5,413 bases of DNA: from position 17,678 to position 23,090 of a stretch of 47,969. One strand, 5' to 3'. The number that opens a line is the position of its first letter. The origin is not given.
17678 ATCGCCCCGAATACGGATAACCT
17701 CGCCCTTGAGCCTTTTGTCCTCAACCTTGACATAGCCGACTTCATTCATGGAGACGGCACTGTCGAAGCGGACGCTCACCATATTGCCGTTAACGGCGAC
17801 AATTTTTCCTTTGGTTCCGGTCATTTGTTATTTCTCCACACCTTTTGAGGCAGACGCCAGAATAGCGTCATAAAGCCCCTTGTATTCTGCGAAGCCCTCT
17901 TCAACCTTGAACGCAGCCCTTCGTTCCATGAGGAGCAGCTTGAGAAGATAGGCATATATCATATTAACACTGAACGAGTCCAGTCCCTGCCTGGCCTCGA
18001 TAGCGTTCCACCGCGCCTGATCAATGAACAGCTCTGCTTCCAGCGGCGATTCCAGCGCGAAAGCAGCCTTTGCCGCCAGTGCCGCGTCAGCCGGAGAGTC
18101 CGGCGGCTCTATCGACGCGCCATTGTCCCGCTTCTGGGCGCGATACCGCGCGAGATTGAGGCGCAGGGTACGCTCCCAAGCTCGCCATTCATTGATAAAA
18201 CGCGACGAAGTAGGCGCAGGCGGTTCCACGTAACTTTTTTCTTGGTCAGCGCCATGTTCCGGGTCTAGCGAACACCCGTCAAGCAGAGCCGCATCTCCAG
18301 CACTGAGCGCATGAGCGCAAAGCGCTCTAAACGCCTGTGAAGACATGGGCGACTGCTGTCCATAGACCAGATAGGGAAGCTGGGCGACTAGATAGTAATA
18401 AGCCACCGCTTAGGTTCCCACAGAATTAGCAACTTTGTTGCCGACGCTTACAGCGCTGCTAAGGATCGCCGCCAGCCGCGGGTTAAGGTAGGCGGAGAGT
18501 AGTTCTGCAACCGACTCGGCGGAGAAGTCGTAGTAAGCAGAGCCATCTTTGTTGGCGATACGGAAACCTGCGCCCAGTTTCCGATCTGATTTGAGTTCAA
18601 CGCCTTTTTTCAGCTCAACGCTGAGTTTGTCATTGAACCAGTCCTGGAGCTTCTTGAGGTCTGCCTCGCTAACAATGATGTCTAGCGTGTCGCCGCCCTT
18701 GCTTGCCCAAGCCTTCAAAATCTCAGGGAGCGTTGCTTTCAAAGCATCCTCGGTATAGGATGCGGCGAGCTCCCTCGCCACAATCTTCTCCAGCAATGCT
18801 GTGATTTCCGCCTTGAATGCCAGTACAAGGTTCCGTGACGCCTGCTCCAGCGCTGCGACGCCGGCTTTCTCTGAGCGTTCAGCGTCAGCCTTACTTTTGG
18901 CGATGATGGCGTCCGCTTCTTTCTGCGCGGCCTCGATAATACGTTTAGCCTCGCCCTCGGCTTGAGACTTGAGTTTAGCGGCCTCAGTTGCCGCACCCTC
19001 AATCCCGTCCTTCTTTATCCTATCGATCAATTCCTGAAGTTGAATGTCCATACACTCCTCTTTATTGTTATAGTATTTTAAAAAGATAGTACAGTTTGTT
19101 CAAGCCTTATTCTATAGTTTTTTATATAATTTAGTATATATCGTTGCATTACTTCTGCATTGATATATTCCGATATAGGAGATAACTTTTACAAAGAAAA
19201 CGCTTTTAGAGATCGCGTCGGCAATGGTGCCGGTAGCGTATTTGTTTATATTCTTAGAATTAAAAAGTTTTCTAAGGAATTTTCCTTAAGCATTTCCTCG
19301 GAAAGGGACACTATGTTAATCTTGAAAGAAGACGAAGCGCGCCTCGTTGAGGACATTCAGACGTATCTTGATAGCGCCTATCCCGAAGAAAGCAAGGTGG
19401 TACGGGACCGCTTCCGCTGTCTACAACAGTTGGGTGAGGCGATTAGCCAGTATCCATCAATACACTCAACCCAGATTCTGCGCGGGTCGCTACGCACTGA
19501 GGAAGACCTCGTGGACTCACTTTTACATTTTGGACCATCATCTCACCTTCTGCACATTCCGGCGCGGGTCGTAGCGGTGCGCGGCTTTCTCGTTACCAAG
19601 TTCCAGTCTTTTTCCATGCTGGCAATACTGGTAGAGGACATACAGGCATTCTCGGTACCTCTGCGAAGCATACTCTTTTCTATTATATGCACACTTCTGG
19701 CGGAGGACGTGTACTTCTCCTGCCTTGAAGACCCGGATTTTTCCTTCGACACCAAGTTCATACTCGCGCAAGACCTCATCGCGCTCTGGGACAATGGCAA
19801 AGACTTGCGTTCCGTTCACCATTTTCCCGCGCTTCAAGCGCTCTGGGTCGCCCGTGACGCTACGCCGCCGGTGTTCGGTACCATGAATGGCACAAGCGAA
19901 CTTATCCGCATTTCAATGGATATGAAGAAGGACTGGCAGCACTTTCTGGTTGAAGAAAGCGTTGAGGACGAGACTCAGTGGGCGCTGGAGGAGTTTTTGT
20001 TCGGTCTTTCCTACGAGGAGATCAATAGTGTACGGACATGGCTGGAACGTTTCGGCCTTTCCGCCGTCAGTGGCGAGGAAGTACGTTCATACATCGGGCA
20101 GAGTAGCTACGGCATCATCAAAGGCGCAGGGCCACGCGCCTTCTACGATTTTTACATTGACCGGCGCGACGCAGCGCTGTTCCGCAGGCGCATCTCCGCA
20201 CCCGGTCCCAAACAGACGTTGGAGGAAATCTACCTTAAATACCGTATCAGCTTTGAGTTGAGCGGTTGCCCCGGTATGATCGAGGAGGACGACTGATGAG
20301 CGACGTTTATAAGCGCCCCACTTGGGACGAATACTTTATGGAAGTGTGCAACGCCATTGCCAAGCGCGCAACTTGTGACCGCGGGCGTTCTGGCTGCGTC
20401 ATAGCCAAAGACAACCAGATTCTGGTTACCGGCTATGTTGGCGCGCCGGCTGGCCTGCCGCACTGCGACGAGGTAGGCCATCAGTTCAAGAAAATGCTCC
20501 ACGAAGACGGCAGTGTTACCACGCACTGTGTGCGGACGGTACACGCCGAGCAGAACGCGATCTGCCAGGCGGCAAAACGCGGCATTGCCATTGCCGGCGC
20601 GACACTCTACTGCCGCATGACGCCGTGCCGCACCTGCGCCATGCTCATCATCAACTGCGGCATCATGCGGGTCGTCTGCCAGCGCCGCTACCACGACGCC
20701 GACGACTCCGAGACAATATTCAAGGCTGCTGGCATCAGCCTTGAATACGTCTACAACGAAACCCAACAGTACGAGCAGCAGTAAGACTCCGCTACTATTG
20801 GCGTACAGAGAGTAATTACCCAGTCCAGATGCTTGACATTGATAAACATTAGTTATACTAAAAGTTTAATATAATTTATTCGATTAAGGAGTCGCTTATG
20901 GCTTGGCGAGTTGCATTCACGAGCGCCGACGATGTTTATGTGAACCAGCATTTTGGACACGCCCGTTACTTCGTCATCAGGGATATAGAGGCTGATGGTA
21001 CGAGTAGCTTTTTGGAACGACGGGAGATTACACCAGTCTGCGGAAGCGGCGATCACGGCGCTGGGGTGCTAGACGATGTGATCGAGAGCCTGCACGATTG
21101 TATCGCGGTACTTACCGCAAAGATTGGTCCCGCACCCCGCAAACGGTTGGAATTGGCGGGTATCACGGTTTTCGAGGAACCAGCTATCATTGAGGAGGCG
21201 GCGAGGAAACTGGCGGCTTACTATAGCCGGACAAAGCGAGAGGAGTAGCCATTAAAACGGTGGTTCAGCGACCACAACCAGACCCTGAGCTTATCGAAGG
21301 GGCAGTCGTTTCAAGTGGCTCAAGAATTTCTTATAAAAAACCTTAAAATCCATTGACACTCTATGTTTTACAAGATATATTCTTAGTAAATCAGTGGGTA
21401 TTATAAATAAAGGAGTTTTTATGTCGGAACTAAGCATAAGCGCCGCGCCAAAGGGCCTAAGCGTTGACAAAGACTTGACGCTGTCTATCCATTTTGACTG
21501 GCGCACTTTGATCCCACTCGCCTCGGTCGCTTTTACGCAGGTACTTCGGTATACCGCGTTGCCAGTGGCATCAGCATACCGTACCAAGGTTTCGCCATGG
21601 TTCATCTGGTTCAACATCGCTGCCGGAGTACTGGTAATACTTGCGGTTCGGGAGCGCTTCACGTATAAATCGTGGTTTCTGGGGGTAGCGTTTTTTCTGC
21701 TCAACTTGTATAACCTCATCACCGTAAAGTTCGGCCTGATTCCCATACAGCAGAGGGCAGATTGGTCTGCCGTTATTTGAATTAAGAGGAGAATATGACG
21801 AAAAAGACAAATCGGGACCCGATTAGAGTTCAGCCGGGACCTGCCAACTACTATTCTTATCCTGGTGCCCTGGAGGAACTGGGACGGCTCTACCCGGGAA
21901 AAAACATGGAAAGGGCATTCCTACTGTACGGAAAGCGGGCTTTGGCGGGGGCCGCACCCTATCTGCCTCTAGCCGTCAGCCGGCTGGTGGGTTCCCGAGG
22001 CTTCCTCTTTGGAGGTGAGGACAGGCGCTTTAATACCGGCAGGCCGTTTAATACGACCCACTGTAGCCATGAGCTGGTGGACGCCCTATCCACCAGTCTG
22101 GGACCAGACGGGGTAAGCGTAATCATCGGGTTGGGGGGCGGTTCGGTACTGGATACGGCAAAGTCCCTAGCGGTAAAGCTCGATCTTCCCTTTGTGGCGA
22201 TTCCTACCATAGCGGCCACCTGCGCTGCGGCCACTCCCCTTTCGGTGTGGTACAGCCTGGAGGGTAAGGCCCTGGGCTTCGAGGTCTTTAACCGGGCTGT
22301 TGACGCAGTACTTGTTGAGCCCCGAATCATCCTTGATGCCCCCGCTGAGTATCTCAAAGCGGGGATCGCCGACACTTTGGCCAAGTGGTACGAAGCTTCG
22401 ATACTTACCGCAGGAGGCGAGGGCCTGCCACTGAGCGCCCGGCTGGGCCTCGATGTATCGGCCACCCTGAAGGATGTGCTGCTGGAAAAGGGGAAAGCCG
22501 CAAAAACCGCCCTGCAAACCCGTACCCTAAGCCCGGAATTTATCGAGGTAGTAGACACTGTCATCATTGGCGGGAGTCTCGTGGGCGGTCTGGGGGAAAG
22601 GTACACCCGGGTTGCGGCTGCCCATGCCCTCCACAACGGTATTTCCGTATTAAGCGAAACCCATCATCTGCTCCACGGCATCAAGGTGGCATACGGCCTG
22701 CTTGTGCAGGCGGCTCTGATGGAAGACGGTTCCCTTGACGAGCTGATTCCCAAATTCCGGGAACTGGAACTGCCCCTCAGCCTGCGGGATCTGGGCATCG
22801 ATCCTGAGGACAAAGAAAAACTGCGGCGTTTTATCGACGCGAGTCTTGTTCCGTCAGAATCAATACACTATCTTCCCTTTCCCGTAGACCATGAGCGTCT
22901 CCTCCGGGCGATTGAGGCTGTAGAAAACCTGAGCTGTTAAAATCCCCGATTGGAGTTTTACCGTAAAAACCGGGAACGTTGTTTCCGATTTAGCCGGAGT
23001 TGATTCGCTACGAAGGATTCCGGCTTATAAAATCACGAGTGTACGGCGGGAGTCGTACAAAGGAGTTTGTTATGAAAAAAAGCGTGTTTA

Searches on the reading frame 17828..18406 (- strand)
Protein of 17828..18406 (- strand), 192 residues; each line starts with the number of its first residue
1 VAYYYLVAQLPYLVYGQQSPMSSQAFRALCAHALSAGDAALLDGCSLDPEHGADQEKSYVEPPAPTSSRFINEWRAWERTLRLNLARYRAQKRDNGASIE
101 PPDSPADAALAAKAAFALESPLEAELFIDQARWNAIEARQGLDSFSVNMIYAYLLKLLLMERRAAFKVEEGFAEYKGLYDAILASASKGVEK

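Call 16: search_protein_families(library=ncbifam, proteins=[window:17828-18406:-], max_evalue=0.00001)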
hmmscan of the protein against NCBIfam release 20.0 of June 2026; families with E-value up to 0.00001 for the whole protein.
window:17828-18406:- (192 aa): 0 families

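Call 20: search_protein_families(library=pfam, proteins=[window:17828-18406:-], max_evalue=0.001)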
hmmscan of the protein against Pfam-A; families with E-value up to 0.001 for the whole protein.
window:17828-18406:- (192 aa): 1 family
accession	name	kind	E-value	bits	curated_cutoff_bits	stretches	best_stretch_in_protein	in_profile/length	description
PF10962.13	DUF2764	-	1e-10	42.2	24.1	1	122-181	206-266/271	Protein of unknown function (DUF2764)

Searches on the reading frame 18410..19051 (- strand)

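Call 16: search_protein_families(library=ncbifam, proteins=[window:18410-19051:-], max_evalue=0.00001)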
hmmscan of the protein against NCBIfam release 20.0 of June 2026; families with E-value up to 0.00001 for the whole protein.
window:18410-19051:- (213 aa): 2 families
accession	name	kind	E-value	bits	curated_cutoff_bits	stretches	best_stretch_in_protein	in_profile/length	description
NF002424.0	PRK01558.1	equivalog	3.3e-61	206.4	241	1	1-200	1-199/203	V-type ATP synthase subunit E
NF002170.0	PRK01005.1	equivalog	3.4e-14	53.1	280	1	4-190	9-197/208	V-type ATP synthase subunit E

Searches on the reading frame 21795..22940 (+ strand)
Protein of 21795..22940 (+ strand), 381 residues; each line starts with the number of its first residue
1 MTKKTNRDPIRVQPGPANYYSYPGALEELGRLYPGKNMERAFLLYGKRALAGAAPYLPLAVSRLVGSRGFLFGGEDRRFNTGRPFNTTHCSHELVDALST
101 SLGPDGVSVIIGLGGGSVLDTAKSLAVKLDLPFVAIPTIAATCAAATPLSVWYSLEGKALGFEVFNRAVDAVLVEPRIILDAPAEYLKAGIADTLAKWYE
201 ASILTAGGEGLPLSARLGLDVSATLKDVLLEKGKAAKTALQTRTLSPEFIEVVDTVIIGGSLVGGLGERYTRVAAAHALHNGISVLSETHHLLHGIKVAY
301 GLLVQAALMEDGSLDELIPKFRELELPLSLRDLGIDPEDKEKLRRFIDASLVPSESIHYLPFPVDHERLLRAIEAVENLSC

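Call 18: search_protein_families(library=ncbifam, proteins=[window:21795-22940:+], max_evalue=1e-8)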
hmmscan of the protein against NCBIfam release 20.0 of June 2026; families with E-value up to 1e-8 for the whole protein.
window:21795-22940:+ (381 aa): 5 families
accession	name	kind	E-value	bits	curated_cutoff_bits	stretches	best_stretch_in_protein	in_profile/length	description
NF007880.0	PRK10586.1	equivalog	6e-128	426.8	429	1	7-379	3-360/362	oxidoreductase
NF006941.0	PRK09423.1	subfamily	3e-63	213.9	336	1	88-380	66-359/367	glycerol dehydrogenase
NF053832.1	GlycoaldRedHalo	equivalog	3.8e-53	180.9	550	1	88-379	66-358/363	glycolaldehyde reductase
NF047954.1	PrpdilGlycDhGldA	equivalog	2.2e-47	162.1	700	1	88-376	66-355/365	bifunctional L-1,2-propanediol dehydrogenase/glycerol dehydrogenase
NF002022.0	PRK00843.1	equivalog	2.9e-15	56.1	413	1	89-197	70-175/350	NAD(P)-dependent glycerol-1-phosphate dehydrogenase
